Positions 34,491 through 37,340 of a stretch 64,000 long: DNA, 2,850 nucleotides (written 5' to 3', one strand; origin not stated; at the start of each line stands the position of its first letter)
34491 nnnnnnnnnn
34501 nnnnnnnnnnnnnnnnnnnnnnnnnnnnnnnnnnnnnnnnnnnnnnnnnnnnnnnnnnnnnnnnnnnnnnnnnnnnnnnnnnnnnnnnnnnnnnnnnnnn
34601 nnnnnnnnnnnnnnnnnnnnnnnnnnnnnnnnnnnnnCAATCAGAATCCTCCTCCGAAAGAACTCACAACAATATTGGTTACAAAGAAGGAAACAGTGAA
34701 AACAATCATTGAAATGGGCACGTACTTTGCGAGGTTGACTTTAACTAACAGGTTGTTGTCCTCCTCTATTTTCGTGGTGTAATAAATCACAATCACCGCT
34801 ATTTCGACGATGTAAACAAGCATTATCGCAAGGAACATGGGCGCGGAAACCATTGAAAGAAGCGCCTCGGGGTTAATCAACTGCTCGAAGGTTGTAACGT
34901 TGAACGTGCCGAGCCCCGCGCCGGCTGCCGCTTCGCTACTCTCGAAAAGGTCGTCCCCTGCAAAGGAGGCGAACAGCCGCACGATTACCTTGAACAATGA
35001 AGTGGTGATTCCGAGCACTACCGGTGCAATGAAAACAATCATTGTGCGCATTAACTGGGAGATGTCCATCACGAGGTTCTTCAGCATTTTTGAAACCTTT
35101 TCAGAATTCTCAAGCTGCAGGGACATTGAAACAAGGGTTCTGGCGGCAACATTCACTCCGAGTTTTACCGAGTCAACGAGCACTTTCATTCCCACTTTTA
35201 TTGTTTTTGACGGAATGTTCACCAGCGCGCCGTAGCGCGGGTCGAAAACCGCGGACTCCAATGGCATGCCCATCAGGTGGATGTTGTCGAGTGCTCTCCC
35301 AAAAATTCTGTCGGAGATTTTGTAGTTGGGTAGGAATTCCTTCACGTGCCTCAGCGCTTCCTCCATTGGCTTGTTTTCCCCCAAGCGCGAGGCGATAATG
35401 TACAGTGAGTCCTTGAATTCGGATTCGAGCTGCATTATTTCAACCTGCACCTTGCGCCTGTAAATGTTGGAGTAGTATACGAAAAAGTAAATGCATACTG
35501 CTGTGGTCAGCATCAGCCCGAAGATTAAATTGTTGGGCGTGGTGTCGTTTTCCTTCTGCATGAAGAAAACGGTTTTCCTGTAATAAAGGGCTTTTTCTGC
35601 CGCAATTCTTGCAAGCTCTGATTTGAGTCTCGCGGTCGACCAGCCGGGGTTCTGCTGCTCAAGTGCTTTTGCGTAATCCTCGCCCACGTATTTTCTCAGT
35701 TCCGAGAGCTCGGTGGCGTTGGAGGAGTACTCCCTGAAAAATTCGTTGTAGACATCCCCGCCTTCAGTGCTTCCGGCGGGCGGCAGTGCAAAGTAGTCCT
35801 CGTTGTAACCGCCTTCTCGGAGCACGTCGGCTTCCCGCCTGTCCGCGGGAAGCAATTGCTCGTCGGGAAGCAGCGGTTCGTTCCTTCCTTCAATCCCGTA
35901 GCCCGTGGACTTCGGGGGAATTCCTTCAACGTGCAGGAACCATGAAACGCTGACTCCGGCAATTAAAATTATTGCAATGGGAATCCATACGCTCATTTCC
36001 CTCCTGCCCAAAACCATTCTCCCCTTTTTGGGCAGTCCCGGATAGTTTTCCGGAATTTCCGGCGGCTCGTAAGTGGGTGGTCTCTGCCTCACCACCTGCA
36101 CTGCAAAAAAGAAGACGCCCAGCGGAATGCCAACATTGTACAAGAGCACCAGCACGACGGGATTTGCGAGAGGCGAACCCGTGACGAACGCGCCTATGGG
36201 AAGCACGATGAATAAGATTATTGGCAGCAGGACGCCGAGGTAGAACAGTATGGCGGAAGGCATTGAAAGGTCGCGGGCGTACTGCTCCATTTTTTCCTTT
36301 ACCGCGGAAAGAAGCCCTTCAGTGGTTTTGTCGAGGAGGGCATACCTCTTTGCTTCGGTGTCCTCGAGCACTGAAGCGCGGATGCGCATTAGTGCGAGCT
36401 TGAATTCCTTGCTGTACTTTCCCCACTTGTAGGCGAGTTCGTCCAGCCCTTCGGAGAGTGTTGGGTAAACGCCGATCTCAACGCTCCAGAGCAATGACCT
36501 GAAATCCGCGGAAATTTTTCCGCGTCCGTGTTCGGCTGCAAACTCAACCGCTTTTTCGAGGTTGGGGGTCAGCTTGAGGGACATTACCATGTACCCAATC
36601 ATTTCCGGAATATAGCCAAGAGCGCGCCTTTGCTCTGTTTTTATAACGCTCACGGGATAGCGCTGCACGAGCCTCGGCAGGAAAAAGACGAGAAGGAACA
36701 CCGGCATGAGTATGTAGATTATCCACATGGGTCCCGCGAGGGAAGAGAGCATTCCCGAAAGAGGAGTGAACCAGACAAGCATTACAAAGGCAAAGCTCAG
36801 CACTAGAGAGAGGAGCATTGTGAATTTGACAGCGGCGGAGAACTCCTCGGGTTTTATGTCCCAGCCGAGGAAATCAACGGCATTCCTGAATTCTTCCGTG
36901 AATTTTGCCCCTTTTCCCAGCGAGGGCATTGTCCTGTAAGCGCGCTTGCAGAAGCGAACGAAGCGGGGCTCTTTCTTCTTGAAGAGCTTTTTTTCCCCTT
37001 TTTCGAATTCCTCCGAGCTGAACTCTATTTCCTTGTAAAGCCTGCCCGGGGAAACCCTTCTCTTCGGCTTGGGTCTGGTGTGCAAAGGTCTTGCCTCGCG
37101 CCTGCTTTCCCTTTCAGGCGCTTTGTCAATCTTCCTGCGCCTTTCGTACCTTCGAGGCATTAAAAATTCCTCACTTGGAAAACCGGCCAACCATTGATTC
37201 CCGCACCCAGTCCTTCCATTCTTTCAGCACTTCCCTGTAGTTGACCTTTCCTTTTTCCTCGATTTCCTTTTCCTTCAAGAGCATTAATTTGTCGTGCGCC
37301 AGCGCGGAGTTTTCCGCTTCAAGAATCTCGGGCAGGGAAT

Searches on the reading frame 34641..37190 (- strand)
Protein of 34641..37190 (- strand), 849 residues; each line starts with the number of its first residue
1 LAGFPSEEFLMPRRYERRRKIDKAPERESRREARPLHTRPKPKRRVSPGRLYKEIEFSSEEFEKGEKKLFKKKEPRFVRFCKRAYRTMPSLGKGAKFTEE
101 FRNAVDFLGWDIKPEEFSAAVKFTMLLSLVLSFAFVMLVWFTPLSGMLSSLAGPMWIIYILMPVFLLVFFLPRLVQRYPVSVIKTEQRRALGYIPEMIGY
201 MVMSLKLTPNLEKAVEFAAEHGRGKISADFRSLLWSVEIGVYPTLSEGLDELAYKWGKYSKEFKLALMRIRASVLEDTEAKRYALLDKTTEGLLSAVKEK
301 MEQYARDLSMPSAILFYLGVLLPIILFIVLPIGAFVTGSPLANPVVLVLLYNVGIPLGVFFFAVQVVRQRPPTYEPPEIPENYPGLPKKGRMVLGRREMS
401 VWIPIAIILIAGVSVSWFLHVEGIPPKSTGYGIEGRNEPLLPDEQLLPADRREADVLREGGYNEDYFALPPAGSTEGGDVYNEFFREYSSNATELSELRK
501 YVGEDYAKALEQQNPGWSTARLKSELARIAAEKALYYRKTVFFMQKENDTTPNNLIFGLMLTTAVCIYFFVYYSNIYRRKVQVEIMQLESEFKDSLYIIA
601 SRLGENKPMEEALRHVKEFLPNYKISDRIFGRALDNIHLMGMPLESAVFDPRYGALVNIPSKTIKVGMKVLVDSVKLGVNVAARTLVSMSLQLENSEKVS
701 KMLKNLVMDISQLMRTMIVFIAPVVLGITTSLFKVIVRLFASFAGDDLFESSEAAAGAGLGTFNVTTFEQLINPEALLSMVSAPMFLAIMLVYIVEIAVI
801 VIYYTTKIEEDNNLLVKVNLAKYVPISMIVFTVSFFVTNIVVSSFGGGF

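Call 3: search_protein_families(library=pfam, max_evalue=0.1, proteins=[window:34641-37190:-])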
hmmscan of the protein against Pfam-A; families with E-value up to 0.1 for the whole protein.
window:34641-37190:- (849 aa): 1 family
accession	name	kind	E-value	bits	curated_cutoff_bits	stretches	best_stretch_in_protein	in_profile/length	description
PF20990.2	DUF2207_C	-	0.036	14.2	33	0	288-435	109-199/247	Predicted membrane protein (DUF2207) C-terminal domain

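Call 40: search_protein_families(library=ncbifam, max_evalue=1, proteins=[window:34641-37190:-])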
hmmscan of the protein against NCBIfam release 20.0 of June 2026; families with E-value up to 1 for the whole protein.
window:34641-37190:- (849 aa): 0 families

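Call 60: search_solved_structures(query=window:34641-37190:-, max_evalue=10)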
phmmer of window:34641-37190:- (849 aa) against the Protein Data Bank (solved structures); distinct sequences matched with E-value up to 10: 1.
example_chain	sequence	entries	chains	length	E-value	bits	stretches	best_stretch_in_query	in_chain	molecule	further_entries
8qk3_E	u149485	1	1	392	0.54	11.6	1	371-415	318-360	Membrane cofactor protein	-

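Call 75: search_protein_families(library=pfam, alignment_id=A6, max_evalue=0.1)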
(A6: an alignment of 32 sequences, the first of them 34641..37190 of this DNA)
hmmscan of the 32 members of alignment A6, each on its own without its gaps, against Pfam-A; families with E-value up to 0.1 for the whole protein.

A. member 1, window:34641-37190:- (849 aa): 1 family
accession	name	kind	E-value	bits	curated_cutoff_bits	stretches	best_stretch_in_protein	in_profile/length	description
PF20990.2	DUF2207_C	-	0.036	14.2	33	0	288-435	109-199/247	Predicted membrane protein (DUF2207) C-terminal domain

B. families by the number of members that match (of 32 scanned): 13 families
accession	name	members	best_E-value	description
PF00482.28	T2SSF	28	2.4e-06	Type II secretion system (T2SS), protein F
PF12644.12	DUF3782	9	0.0009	Protein of unknown function (DUF3782)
PF20990.2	DUF2207_C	7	7.2e-05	Predicted membrane protein (DUF2207) C-terminal domain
PF04513.17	Baculo_PEP_C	2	0.0013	Baculovirus polyhedron envelope protein, PEP, C terminus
PF12243.14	CTK3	1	0.0068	CTD kinase subunit gamma CTK3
PF06667.17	PspB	1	0.0085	Phage shock protein B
PF09882.14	DUF2109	1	0.018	Predicted membrane protein (DUF2109)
PF19596.4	DUF6101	1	0.026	Family of unknown function (DUF6101)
PF16213.11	DCB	1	0.033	Mon2/Sec7/BIG1-like, dimerisation and cyclophilin-binding domain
PF12383.13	SARS_3b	1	0.041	Severe acute respiratory syndrome coronavirus 3b protein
PF25007.1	DYH2-5-8_CC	1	0.045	Dynein axonemal heavy chain 2/5/8 coiled-coil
PF11791.14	Aconitase_B_N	1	0.061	Aconitate B N-terminal domain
PF11022.13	ATP19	1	0.094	ATP synthase subunit K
